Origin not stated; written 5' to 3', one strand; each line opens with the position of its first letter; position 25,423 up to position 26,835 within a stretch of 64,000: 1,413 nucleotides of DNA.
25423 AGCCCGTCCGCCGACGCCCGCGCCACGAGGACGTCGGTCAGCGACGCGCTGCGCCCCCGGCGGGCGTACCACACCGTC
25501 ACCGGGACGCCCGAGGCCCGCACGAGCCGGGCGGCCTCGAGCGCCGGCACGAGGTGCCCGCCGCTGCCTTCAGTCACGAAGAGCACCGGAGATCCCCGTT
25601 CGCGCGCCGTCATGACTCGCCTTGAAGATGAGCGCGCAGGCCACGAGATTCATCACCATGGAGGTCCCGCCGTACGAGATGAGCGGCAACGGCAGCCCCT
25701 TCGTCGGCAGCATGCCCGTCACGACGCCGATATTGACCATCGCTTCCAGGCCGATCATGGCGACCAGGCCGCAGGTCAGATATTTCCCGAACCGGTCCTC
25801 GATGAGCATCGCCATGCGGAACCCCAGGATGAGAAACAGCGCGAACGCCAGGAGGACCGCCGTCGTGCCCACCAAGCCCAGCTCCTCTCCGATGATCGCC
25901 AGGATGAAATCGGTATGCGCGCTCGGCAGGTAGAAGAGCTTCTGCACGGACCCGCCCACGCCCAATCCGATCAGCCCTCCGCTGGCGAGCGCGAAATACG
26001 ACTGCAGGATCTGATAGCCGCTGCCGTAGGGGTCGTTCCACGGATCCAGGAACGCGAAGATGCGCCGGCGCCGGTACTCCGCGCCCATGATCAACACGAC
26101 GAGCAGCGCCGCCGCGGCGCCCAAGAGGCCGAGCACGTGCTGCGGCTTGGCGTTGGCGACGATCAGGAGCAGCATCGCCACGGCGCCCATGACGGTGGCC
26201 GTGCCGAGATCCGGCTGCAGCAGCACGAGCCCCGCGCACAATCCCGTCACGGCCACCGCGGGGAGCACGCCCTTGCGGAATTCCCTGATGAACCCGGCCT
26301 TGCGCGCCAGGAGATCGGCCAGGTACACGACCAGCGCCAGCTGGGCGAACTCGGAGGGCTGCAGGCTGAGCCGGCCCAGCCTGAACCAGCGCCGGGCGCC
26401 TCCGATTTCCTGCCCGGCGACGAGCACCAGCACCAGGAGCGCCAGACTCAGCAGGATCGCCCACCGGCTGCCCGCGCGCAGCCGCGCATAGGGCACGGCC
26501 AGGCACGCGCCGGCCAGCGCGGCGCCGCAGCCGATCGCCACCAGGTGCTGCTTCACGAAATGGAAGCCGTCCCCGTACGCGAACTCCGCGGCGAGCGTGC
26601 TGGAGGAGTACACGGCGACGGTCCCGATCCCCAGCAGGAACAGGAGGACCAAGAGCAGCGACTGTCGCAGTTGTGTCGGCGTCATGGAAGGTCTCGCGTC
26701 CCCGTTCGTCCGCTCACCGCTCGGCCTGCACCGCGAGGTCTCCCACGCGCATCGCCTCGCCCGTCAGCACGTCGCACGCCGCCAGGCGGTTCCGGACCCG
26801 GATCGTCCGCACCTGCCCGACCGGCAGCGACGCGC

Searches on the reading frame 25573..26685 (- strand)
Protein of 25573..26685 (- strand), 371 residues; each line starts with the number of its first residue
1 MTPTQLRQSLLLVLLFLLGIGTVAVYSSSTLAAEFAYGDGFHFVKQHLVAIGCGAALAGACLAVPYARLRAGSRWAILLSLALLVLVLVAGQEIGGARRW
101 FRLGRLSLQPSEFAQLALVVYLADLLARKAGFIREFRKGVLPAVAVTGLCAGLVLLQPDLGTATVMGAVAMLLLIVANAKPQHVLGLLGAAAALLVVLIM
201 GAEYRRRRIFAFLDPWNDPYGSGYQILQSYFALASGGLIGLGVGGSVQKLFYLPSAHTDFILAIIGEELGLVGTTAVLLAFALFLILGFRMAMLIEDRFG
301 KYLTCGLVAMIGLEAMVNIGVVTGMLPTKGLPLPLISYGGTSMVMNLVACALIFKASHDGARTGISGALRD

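Call 17: search_protein_families(library=ncbifam, proteins=[window:25573-26685:-], max_evalue=0.00001)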
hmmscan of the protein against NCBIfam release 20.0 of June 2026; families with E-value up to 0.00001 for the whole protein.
window:25573-26685:- (371 aa): 6 families
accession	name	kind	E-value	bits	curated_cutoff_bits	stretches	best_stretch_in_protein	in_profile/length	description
TIGR02614.1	ftsW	equivalog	7.9e-112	373.9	337.5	1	9-358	3-355/357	putative lipid II flippase FtsW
TIGR02615.1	spoVE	exception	8.3e-106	354.4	448.8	1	10-355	4-351/354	stage V sporulation protein E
TIGR02210.1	rodA_shape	equivalog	2.2e-87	293.5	336.7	1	10-357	4-353/357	rod shape-determining protein RodA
NF008042.0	PRK10774.1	equivalog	2.4e-79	267.2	493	1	9-357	38-389/405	cell division protein FtsW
NF008060.0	PRK10794.1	equivalog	8.3e-50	169.8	590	1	10-353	20-356/370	peptidoglycan glycosyltransferase MrdB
NF037961.1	RodA_shape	subfamily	1.3e-43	149.9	150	2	222-346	272-397/415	rod shape-determining protein RodA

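Call 43: find_homologous_proteins(query=window:25573-26685:-, max_evalue=1e-30)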
Query window:25573-26685:- (371 aa): 7578 proteins with E <= 1e-30 among 8000 candidates; the best 120 are listed.
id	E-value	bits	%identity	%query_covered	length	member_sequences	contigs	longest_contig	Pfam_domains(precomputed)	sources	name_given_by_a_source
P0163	4.0e-228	775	100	100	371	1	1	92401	PF01098.25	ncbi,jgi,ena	ncbi:MAG TPA: putative lipid II flippase FtsW [bacterium]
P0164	2.6e-152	525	67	99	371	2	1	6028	PF01098.25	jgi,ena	-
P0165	2.5e-151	522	68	99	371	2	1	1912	PF01098.25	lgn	-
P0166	1.3e-149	517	68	98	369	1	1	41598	PF01098.25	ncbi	-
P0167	5.6e-149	514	67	98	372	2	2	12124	PF01098.25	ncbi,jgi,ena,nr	ncbi:MAG: putative lipid II flippase FtsW [Candidatus Omnitrophica bacterium CG11_big_fil_rev_8_21_1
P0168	1.1e-148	513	67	98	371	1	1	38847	PF01098.25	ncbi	-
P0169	1.3e-148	513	67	99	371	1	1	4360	PF01098.25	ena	-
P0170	1.3e-148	513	68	99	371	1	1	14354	PF01098.25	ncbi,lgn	-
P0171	3.7e-148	512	67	99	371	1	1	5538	PF01098.25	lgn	-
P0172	3.7e-148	512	67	98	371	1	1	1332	PF01098.25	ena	-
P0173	4.2e-148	512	67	98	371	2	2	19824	PF01098.25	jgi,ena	-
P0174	4.9e-148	511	66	98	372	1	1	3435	PF01098.25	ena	-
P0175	6.9e-148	511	68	98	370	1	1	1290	PF01098.25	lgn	-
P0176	8.3e-148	511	66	99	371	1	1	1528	PF01098.25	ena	-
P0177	8.5e-148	511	66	99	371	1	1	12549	PF01098.25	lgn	-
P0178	2.9e-147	509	67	99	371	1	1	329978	PF01098.25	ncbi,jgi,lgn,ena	-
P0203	3.1e-145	502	67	98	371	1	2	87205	PF01098.25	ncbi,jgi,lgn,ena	-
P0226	2.2e-143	496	64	100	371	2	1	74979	PF01098.25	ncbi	-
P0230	4.1e-143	495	64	99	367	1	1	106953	PF01098.25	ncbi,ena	-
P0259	1.4e-140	487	65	99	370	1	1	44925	PF01098.25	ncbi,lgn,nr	ncbi:MAG: putative lipid II flippase FtsW [Candidatus Omnitrophica bacterium]|nr:putative lipid II f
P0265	3.2e-140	486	65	98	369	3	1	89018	PF01098.25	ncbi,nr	ncbi:MAG: putative lipid II flippase FtsW [Candidatus Omnitrophota bacterium]|nr:putative lipid II f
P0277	7.7e-139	481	63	99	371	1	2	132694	PF01098.25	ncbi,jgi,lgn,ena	-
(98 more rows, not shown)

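Call 44: find_encoding_contigs(protein=P0166, flank=10000, max_places=1)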
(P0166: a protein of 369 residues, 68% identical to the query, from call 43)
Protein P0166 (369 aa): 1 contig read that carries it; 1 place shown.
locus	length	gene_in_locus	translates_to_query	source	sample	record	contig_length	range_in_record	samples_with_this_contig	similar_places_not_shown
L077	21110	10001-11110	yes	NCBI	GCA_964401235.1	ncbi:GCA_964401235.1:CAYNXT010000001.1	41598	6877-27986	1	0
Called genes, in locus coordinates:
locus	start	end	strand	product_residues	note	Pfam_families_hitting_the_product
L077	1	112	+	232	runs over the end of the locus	PF01509:TruB_N, PF16198:TruB_C_2 (weak)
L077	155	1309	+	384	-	PF06574:FAD_syn, PF01687:Flavokinase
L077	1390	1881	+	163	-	PF02381:MraZ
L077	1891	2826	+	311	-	PF01795:Methyltransf_5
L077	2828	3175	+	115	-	-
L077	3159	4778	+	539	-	-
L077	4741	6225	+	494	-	PF01225:Mur_ligase, PF08245:Mur_ligase_M, PF02875:Mur_ligase_C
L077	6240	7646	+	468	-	PF01225:Mur_ligase, PF08245:Mur_ligase_M, PF02875:Mur_ligase_C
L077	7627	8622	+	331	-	PF00953:Glycos_transf_4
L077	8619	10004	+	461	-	PF21799:MurD-like_N, PF08245:Mur_ligase_M, PF02875:Mur_ligase_C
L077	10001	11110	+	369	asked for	PF01098:FTSW_RODA_SPOVE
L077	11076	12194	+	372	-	PF03033:Glyco_transf_28, PF04101:Glyco_tran_28_C, PF06722:EryCIII-like_C (faint)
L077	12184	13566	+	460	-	PF01225:Mur_ligase, PF08245:Mur_ligase_M, PF02875:Mur_ligase_C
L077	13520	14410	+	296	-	PF01565:FAD_binding_4, PF02873:MurB_C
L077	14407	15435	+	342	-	PF01820:Dala_Dala_lig_N, PF02655:ATP-grasp_3 (weak), PF07478:Dala_Dala_lig_C, PF13535:ATP-grasp_4 (weak)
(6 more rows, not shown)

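Call 45: find_encoding_contigs(protein=P0178, flank=10000, max_places=1)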
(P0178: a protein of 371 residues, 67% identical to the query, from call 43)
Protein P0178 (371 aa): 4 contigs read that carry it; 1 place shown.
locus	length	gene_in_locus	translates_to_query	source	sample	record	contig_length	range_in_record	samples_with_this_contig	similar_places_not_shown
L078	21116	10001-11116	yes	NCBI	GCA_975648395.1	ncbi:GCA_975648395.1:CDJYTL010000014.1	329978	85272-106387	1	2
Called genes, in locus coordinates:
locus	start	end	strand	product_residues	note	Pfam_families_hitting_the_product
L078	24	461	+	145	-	PF02381:MraZ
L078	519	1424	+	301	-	PF01795:Methyltransf_5, PF13847:Methyltransf_31 (weak), PF13649:Methyltransf_25 (weak)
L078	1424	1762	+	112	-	-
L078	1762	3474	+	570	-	PF03717:PBP_dimer, PF00905:Transpeptidase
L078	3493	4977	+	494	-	PF01225:Mur_ligase, PF08245:Mur_ligase_M, PF02875:Mur_ligase_C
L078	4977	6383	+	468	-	PF01225:Mur_ligase, PF08245:Mur_ligase_M, PF02875:Mur_ligase_C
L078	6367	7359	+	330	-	PF00953:Glycos_transf_4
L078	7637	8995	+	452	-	PF02826:2-Hacid_dh_C (faint), PF21799:MurD-like_N, PF08245:Mur_ligase_M, PF02875:Mur_ligase_C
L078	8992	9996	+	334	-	-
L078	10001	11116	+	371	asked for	PF01098:FTSW_RODA_SPOVE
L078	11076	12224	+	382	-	PF03033:Glyco_transf_28, PF13579:Glyco_trans_4_4 (weak), PF04101:Glyco_tran_28_C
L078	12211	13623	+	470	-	PF01225:Mur_ligase, PF08245:Mur_ligase_M, PF02875:Mur_ligase_C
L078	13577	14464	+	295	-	PF01565:FAD_binding_4, PF02873:MurB_C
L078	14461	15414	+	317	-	PF01820:Dala_Dala_lig_N, PF02655:ATP-grasp_3 (weak), PF07478:Dala_Dala_lig_C, PF13535:ATP-grasp_4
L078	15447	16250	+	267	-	PF08478:POTRA_1, PF03799:FtsQ_DivIB_C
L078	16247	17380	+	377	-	PF02491:SHS2_FTSA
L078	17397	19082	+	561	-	PF02129:Peptidase_S15, PF08530:PepX_C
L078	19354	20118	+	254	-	PF01168:Ala_racemase_N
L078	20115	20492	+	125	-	PF05635:23S_rRNA_IVP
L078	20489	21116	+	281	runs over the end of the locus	PF10727:Rossmann-like (weak), PF03446:NAD_binding_2 (weak), PF03807:F420_oxidored, PF14748:P5CR_dimer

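Call 46: find_encoding_contigs(protein=P0203, flank=10000, max_places=1)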
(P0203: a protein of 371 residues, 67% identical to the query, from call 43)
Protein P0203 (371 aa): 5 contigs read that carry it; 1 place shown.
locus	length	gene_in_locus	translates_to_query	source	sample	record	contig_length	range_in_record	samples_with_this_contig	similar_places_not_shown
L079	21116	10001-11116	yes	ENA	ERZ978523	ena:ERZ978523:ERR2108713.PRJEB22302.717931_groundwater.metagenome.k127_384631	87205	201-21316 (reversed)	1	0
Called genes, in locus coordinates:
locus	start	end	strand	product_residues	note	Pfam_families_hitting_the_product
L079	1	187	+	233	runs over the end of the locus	PF01509:TruB_N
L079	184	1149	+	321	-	PF06574:FAD_syn, PF01467:CTP_transf_like, PF01687:Flavokinase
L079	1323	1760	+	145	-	PF02381:MraZ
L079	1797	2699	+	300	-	PF01795:Methyltransf_5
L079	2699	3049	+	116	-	-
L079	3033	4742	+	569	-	PF03717:PBP_dimer, PF00905:Transpeptidase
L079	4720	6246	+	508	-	PF01225:Mur_ligase, PF08245:Mur_ligase_M, PF02875:Mur_ligase_C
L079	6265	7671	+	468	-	PF01225:Mur_ligase, PF08245:Mur_ligase_M, PF02875:Mur_ligase_C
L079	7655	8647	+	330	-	PF00953:Glycos_transf_4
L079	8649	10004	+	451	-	PF21799:MurD-like_N, PF08245:Mur_ligase_M, PF02875:Mur_ligase_C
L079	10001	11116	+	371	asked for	PF01098:FTSW_RODA_SPOVE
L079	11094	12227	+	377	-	PF03033:Glyco_transf_28, PF04101:Glyco_tran_28_C, PF06722:EryCIII-like_C (weak)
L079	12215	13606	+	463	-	PF01225:Mur_ligase, PF08245:Mur_ligase_M, PF02875:Mur_ligase_C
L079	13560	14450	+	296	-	PF01565:FAD_binding_4, PF02873:MurB_C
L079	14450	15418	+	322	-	PF01820:Dala_Dala_lig_N, PF02655:ATP-grasp_3, PF07478:Dala_Dala_lig_C, PF13535:ATP-grasp_4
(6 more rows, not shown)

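Call 51: find_encoding_contigs(protein=P0168, flank=10000, max_places=1)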
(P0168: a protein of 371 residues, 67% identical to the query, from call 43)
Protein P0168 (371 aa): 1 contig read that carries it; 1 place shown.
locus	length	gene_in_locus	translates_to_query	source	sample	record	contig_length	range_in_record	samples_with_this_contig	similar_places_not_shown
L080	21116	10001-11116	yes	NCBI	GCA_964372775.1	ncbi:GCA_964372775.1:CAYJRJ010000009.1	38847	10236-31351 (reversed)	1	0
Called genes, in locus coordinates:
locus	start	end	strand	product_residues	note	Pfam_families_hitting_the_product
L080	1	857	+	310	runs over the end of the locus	PF06574:FAD_syn, PF01687:Flavokinase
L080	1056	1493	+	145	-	PF02381:MraZ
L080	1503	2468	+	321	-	PF01795:Methyltransf_5, PF13649:Methyltransf_25 (faint)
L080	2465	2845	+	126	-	-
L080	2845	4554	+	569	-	PF03717:PBP_dimer, PF00905:Transpeptidase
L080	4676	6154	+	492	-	PF01225:Mur_ligase, PF08245:Mur_ligase_M, PF02875:Mur_ligase_C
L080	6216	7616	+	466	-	PF01225:Mur_ligase, PF08245:Mur_ligase_M, PF02875:Mur_ligase_C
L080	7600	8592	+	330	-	PF00953:Glycos_transf_4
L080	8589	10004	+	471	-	PF02826:2-Hacid_dh_C (faint), PF21799:MurD-like_N, PF08245:Mur_ligase_M, PF02875:Mur_ligase_C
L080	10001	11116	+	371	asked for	PF01098:FTSW_RODA_SPOVE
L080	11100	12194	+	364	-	PF03033:Glyco_transf_28, PF13439:Glyco_transf_4 (weak), PF13579:Glyco_trans_4_4, PF04101:Glyco_tran_28_C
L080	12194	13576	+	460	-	PF01225:Mur_ligase, PF08245:Mur_ligase_M, PF02875:Mur_ligase_C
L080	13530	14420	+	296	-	PF01565:FAD_binding_4, PF02873:MurB_C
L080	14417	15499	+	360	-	PF01820:Dala_Dala_lig_N, PF02655:ATP-grasp_3 (weak), PF02786:CPSase_L_D2 (weak), PF02222:ATP-grasp (weak), PF07478:Dala_Dala_lig_C, PF13535:ATP-grasp_4 (weak)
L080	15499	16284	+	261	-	PF08478:POTRA_1, PF03799:FtsQ_DivIB_C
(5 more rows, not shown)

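Call 52: find_encoding_contigs(protein=P0226, flank=10000, max_places=1)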
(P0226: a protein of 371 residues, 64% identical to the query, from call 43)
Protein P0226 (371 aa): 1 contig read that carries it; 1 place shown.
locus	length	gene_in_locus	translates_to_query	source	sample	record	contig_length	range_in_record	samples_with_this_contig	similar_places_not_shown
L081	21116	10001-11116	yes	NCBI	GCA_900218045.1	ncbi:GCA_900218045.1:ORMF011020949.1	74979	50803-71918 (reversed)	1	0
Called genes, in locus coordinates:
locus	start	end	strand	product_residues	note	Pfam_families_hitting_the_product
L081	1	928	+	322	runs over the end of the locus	PF06574:FAD_syn, PF01687:Flavokinase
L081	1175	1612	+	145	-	PF02381:MraZ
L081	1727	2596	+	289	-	PF01795:Methyltransf_5, PF13649:Methyltransf_25 (weak)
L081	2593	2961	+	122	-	-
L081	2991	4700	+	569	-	PF03717:PBP_dimer, PF00905:Transpeptidase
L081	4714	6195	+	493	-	PF01225:Mur_ligase, PF08245:Mur_ligase_M, PF02875:Mur_ligase_C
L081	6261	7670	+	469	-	PF01225:Mur_ligase, PF08245:Mur_ligase_M, PF02875:Mur_ligase_C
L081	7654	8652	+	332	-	PF00953:Glycos_transf_4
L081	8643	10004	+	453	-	PF21799:MurD-like_N, PF08245:Mur_ligase_M, PF02875:Mur_ligase_C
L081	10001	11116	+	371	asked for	PF01098:FTSW_RODA_SPOVE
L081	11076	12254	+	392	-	PF03033:Glyco_transf_28, PF13439:Glyco_transf_4 (weak), PF13579:Glyco_trans_4_4, PF04101:Glyco_tran_28_C, PF06722:EryCIII-like_C (faint)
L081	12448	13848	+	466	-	PF01225:Mur_ligase, PF08245:Mur_ligase_M, PF02875:Mur_ligase_C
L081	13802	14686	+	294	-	PF01565:FAD_binding_4, PF02873:MurB_C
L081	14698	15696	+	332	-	PF01820:Dala_Dala_lig_N, PF02655:ATP-grasp_3 (faint), PF02222:ATP-grasp (weak), PF07478:Dala_Dala_lig_C, PF13535:ATP-grasp_4 (weak)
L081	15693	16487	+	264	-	PF08478:POTRA_1 (weak), PF03799:FtsQ_DivIB_C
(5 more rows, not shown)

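Call 53: find_encoding_contigs(protein=P0230, flank=10000, max_places=1)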
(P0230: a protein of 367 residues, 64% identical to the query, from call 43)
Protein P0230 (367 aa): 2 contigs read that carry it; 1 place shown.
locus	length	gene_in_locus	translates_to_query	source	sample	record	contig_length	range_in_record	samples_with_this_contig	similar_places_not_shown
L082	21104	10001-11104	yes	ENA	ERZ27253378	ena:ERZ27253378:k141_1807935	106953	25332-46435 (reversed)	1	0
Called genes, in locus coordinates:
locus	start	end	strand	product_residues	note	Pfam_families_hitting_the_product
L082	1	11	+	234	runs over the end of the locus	PF01509:TruB_N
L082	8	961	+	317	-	PF01467:CTP_transf_like (weak), PF06574:FAD_syn, PF01687:Flavokinase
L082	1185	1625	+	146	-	PF02381:MraZ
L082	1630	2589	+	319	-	PF01795:Methyltransf_5, PF13649:Methyltransf_25 (faint)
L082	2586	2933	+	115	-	-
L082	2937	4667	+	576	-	PF03717:PBP_dimer, PF00905:Transpeptidase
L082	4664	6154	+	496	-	PF01225:Mur_ligase (weak), PF08245:Mur_ligase_M, PF02875:Mur_ligase_C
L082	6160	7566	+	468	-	PF01225:Mur_ligase, PF08245:Mur_ligase_M, PF02875:Mur_ligase_C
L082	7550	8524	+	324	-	PF00953:Glycos_transf_4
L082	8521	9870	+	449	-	PF21799:MurD-like_N, PF08245:Mur_ligase_M, PF02875:Mur_ligase_C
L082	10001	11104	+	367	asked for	PF01098:FTSW_RODA_SPOVE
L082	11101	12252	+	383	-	PF03033:Glyco_transf_28, PF04101:Glyco_tran_28_C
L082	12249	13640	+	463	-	PF01225:Mur_ligase, PF08245:Mur_ligase_M, PF02875:Mur_ligase_C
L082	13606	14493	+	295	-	PF01565:FAD_binding_4, PF02873:MurB_C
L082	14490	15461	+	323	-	PF01820:Dala_Dala_lig_N, PF02655:ATP-grasp_3 (weak), PF02222:ATP-grasp (weak), PF07478:Dala_Dala_lig_C, PF13535:ATP-grasp_4 (weak)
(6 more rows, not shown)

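Call 54: find_encoding_contigs(protein=P0277, flank=10000, max_places=1)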
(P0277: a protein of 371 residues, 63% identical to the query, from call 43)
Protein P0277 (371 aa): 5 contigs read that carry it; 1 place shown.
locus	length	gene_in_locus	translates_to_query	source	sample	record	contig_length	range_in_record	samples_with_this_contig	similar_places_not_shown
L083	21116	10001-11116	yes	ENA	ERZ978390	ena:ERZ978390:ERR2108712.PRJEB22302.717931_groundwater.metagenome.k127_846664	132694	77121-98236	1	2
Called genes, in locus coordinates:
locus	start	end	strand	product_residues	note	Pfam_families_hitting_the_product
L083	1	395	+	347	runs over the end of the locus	PF06574:FAD_syn, PF01687:Flavokinase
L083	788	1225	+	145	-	PF02381:MraZ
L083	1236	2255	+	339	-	PF01209:Ubie_methyltran (faint), PF01795:Methyltransf_5, PF13847:Methyltransf_31 (faint), PF13649:Methyltransf_25 (weak)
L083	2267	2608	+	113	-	-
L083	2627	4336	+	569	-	PF03717:PBP_dimer, PF00905:Transpeptidase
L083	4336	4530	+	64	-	-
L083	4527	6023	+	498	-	PF01225:Mur_ligase, PF08245:Mur_ligase_M, PF02875:Mur_ligase_C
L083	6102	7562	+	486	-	PF01225:Mur_ligase, PF08245:Mur_ligase_M, PF02875:Mur_ligase_C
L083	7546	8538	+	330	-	PF00953:Glycos_transf_4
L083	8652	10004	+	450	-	PF21799:MurD-like_N, PF08245:Mur_ligase_M, PF02875:Mur_ligase_C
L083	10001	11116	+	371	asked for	PF01098:FTSW_RODA_SPOVE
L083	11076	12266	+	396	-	PF03033:Glyco_transf_28, PF04101:Glyco_tran_28_C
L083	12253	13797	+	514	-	PF01225:Mur_ligase, PF08245:Mur_ligase_M, PF02875:Mur_ligase_C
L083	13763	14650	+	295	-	PF01565:FAD_binding_4, PF02873:MurB_C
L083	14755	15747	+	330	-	PF01820:Dala_Dala_lig_N, PF02655:ATP-grasp_3, PF02786:CPSase_L_D2 (faint), PF07478:Dala_Dala_lig_C, PF13535:ATP-grasp_4 (weak)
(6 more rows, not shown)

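Call 58: search_protein_families(library=pfam, proteins=[L078:8992-9993:+], max_evalue=0.001)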
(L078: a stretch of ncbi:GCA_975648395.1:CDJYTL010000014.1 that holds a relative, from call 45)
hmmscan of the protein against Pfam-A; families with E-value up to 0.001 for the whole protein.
L078:8992-9993:+ (334 aa): 0 families

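Call 83: find_encoding_contigs(protein=P0265, flank=10000, max_places=1)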
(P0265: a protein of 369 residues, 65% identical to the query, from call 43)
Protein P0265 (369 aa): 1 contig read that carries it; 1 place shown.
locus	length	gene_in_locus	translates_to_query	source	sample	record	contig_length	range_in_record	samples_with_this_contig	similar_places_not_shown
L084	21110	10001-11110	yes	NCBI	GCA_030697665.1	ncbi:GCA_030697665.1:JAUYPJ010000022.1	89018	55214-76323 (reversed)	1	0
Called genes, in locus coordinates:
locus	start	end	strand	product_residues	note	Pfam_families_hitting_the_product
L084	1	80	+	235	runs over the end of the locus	PF01509:TruB_N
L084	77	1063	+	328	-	PF06574:FAD_syn, PF01687:Flavokinase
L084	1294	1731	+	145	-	PF02381:MraZ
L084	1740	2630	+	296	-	PF01795:Methyltransf_5, PF13649:Methyltransf_25 (weak)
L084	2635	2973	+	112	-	-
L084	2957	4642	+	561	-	PF03717:PBP_dimer, PF00905:Transpeptidase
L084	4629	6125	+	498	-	PF01225:Mur_ligase, PF08245:Mur_ligase_M, PF02875:Mur_ligase_C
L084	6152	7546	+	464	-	PF01225:Mur_ligase, PF08245:Mur_ligase_M, PF02875:Mur_ligase_C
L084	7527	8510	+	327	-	PF00953:Glycos_transf_4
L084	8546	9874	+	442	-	PF21799:MurD-like_N, PF08245:Mur_ligase_M, PF02875:Mur_ligase_C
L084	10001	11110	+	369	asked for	PF01098:FTSW_RODA_SPOVE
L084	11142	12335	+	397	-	PF03033:Glyco_transf_28, PF04101:Glyco_tran_28_C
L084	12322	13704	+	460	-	PF01225:Mur_ligase, PF08245:Mur_ligase_M, PF02875:Mur_ligase_C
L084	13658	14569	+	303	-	PF01565:FAD_binding_4, PF02873:MurB_C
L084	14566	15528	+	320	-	PF01820:Dala_Dala_lig_N, PF01071:GARS_A (faint), PF02655:ATP-grasp_3 (weak), PF02786:CPSase_L_D2 (weak), PF02222:ATP-grasp, PF07478:Dala_Dala_lig_C, PF13535:ATP-grasp_4 (faint)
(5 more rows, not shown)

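Call 84: find_encoding_contigs(protein=P0259, flank=10000, max_places=1)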
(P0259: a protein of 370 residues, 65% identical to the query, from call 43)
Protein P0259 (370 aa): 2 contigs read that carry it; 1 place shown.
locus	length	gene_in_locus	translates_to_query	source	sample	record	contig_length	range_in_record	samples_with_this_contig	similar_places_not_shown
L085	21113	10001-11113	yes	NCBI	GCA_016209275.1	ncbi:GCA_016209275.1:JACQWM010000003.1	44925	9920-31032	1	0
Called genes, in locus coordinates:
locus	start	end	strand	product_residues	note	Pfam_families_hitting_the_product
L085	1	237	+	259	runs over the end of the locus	PF01509:TruB_N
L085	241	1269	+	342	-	PF06574:FAD_syn, PF01687:Flavokinase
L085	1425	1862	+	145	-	PF02381:MraZ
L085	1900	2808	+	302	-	PF01795:Methyltransf_5, PF13649:Methyltransf_25 (weak)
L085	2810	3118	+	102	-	-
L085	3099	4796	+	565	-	PF03717:PBP_dimer, PF00905:Transpeptidase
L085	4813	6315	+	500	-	PF01225:Mur_ligase (weak), PF08245:Mur_ligase_M, PF02875:Mur_ligase_C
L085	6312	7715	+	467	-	PF01225:Mur_ligase, PF08245:Mur_ligase_M, PF02875:Mur_ligase_C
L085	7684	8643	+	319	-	PF00953:Glycos_transf_4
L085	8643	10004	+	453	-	PF21799:MurD-like_N, PF08245:Mur_ligase_M, PF02875:Mur_ligase_C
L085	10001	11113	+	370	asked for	PF01098:FTSW_RODA_SPOVE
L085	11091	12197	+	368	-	PF03033:Glyco_transf_28, PF04101:Glyco_tran_28_C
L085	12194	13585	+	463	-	PF01225:Mur_ligase, PF08245:Mur_ligase_M, PF02875:Mur_ligase_C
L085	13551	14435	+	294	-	PF01565:FAD_binding_4, PF02873:MurB_C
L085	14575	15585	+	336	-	PF01820:Dala_Dala_lig_N, PF02655:ATP-grasp_3 (weak), PF07478:Dala_Dala_lig_C, PF13535:ATP-grasp_4 (faint)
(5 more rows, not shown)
